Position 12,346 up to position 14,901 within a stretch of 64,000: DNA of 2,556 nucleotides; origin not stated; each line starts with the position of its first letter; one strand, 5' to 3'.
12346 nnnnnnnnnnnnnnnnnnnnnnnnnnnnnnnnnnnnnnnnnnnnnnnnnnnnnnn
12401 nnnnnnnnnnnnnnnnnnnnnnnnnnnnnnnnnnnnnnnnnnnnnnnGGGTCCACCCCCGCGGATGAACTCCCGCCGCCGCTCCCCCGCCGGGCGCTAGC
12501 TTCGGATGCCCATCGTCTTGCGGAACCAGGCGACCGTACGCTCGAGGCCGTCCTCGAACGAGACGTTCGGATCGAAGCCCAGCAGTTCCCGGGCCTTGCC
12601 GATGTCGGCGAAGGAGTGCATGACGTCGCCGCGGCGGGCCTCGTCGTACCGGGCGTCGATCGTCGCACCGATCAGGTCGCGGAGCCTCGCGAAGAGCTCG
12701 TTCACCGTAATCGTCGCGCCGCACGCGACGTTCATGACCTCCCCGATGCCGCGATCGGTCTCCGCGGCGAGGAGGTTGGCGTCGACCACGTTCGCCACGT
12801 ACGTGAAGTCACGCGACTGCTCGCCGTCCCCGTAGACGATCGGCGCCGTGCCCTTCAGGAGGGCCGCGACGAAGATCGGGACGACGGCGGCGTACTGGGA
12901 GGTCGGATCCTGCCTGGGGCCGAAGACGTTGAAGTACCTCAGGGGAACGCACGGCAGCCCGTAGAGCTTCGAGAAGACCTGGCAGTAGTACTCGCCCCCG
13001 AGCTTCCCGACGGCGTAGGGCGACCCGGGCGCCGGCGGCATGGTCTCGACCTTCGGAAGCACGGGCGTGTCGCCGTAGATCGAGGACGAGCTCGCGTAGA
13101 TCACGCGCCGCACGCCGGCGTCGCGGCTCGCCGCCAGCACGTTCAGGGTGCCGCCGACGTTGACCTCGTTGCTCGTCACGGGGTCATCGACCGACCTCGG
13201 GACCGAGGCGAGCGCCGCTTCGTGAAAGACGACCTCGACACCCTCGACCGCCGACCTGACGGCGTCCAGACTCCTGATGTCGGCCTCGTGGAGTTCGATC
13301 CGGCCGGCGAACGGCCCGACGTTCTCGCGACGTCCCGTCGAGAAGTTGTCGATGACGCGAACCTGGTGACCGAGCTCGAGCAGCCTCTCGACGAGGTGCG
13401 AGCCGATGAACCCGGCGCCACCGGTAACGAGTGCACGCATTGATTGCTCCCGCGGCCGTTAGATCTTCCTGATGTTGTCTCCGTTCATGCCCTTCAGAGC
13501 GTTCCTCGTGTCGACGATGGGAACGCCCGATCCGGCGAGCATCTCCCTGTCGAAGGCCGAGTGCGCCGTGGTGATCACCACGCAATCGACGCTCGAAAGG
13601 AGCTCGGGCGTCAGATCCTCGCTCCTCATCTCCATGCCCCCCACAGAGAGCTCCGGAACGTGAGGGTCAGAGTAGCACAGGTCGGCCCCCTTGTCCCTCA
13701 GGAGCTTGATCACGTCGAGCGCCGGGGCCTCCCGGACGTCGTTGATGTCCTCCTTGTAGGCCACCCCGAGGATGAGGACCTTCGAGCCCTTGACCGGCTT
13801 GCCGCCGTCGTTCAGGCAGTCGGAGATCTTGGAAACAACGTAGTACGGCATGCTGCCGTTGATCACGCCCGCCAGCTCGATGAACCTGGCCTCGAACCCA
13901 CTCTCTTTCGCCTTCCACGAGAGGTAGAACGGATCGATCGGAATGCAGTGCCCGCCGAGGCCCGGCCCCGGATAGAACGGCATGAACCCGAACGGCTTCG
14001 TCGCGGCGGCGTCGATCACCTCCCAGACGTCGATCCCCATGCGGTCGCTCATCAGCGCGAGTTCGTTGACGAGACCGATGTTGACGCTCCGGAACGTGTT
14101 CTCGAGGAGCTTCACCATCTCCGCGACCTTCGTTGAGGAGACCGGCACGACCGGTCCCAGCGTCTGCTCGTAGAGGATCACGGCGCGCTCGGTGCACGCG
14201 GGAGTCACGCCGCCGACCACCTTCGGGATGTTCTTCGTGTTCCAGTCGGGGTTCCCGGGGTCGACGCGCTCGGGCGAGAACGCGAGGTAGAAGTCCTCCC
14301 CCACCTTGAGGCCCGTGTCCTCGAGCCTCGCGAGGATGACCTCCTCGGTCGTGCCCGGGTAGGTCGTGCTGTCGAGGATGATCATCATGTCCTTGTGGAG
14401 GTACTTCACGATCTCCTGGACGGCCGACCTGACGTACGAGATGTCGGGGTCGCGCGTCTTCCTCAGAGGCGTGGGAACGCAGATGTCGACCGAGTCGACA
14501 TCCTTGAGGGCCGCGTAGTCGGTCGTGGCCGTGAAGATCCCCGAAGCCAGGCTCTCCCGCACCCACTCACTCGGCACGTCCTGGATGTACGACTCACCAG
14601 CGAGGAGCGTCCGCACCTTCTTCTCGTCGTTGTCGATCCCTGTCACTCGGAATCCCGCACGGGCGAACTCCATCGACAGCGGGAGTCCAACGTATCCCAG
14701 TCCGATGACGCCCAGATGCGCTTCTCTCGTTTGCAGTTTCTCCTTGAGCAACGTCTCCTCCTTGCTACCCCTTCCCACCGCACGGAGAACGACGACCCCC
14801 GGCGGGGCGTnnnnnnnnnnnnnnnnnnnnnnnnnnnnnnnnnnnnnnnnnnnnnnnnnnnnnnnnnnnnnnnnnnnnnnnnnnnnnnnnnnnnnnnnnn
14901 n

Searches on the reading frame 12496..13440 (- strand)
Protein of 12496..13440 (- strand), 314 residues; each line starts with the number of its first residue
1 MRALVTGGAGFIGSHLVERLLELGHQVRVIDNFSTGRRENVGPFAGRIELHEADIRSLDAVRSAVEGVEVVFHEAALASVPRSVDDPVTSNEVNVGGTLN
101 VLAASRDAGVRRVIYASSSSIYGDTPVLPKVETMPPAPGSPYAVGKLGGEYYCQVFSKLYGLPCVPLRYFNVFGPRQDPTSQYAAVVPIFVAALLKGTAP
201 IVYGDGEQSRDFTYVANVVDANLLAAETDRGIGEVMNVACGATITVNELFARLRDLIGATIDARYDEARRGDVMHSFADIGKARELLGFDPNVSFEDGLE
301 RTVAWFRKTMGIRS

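Call 60: search_protein_families(library=ncbifam, proteins=[window:12496-13440:-], max_evalue=0.00001)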
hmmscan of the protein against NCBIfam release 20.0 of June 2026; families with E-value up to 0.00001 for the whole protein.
window:12496-13440:- (314 aa): 28 families (the best 25 are shown)
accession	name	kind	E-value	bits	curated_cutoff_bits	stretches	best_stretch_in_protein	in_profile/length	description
NF011728.1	PRK15181.1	equivalog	1.8e-74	250.8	760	1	2-307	17-338/348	Vi polysaccharide biosynthesis UDP-N-acetylglucosaminuronic acid C-4 epimerase TviC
TIGR04180.1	EDH_00030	hypoth_equivalog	1.2e-59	201.8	475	1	4-293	2-296/297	NAD-dependent 4,6-dehydratase LegB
TIGR01179.1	galE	equivalog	3.9e-48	164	262.3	1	3-308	2-327/332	UDP-glucose 4-epimerase GalE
TIGR01181.1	dTDP_gluc_dehyt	equivalog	1.3e-42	146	365.1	1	3-308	2-313/321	dTDP-glucose 4,6-dehydratase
TIGR02197.1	heptose_epim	equivalog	1.5e-33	116.3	274.6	1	4-307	2-314/316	ADP-glyceromanno-heptose 6-epimerase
NF007956.0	PRK10675.1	subfamily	6.8e-33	114.2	394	1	1-306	1-329/338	UDP-glucose 4-epimerase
TIGR03466.1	HpnA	hypoth_equivalog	5.3e-26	91.3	367.65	1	1-123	1-118/327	hopanoid-associated sugar epimerase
NF042422.1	oxyalk_red_OleD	equivalog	1.1e-24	87.5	580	1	1-228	1-217/329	2-alkyl-3-oxoalkanoate reductase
NF007582.0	PRK10217.1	equivalog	4.5e-24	85.2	698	1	2-306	3-331/355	dTDP-glucose 4,6-dehydratase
NF007490.0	PRK10084.1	subfamily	3.3e-22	79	649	1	1-307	1-335/361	dTDP-glucose 4,6-dehydratase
TIGR01472.1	gmd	equivalog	1.3e-19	70.6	415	1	3-266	3-277/342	GDP-mannose 4,6-dehydratase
NF052578.1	StrlDmthSdmBMthl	equivalog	3.5e-18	66.4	600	1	1-260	1-248/328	sterol demethylase protein SdmB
NF047922.1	GDPFucSynFcl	equivalog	5.7e-18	65.4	500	1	99-308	86-303/308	GDP-L-fucose synthase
NF008360.0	PRK11150.1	equivalog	2.2e-17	63.3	452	1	4-244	3-241/310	ADP-glyceromanno-heptose 6-epimerase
NF043036.1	ErythonDh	equivalog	3.4e-17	62.6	325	1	1-156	1-163/321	D-erythronate dehydrogenase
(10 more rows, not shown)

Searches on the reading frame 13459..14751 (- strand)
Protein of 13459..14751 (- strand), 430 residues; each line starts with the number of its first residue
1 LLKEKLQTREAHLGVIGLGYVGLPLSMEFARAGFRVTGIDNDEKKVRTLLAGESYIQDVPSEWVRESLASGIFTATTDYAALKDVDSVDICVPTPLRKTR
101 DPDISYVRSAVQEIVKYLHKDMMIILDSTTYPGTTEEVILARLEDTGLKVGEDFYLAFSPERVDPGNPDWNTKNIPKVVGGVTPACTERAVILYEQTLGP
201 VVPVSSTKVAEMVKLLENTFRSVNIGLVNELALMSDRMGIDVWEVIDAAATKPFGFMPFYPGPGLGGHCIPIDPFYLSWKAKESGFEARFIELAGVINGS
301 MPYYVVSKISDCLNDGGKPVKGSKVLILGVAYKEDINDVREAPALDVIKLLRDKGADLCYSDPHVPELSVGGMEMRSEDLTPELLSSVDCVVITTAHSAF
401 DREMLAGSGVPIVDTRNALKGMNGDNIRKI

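Call 60: search_protein_families(library=ncbifam, proteins=[window:13459-14751:-], max_evalue=0.00001)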
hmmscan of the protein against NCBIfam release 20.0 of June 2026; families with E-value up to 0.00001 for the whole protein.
window:13459-14751:- (430 aa): 8 families
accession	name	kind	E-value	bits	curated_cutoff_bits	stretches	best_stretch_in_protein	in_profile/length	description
TIGR03026.1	NDP-sugDHase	subfamily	3.5e-128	427.9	189.8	1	12-402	2-393/413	nucleotide sugar dehydrogenase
NF040825.1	UDPMaNacDH_Arch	equivalog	1.3e-82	277.9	750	1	12-401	2-378/418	UDP-N-acetyl-D-mannosamine dehydrogenase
NF008286.0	PRK11064.1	equivalog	4e-73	246.4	459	1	12-402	5-401/420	UDP-N-acetyl-D-mannosamine dehydrogenase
NF011729.0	PRK15182.1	equivalog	6.5e-63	213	592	1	10-367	6-359/425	Vi polysaccharide biosynthesis UDP-N-acetylglucosamine C-6 dehydrogenase TviB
NF041297.1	UDPGDh_AglM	equivalog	1.2e-50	172.8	670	1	12-398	2-393/429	UDP-glucose 6-dehydrogenase AglM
NF047673.2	TeichurnBiosyTuaD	equivalog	1.2e-40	140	700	1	13-395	4-386/439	UDP-glucose 6-dehydrogenase TuaD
NF011631.0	PRK15057.1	equivalog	1.9e-09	37.1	757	1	15-274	5-258/388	UDP-glucose 6-dehydrogenase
TIGR01505.1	tartro_sem_red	equivalog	1.1e-06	28.1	340.75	0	13-54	2-43/291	2-hydroxy-3-oxopropionate reductase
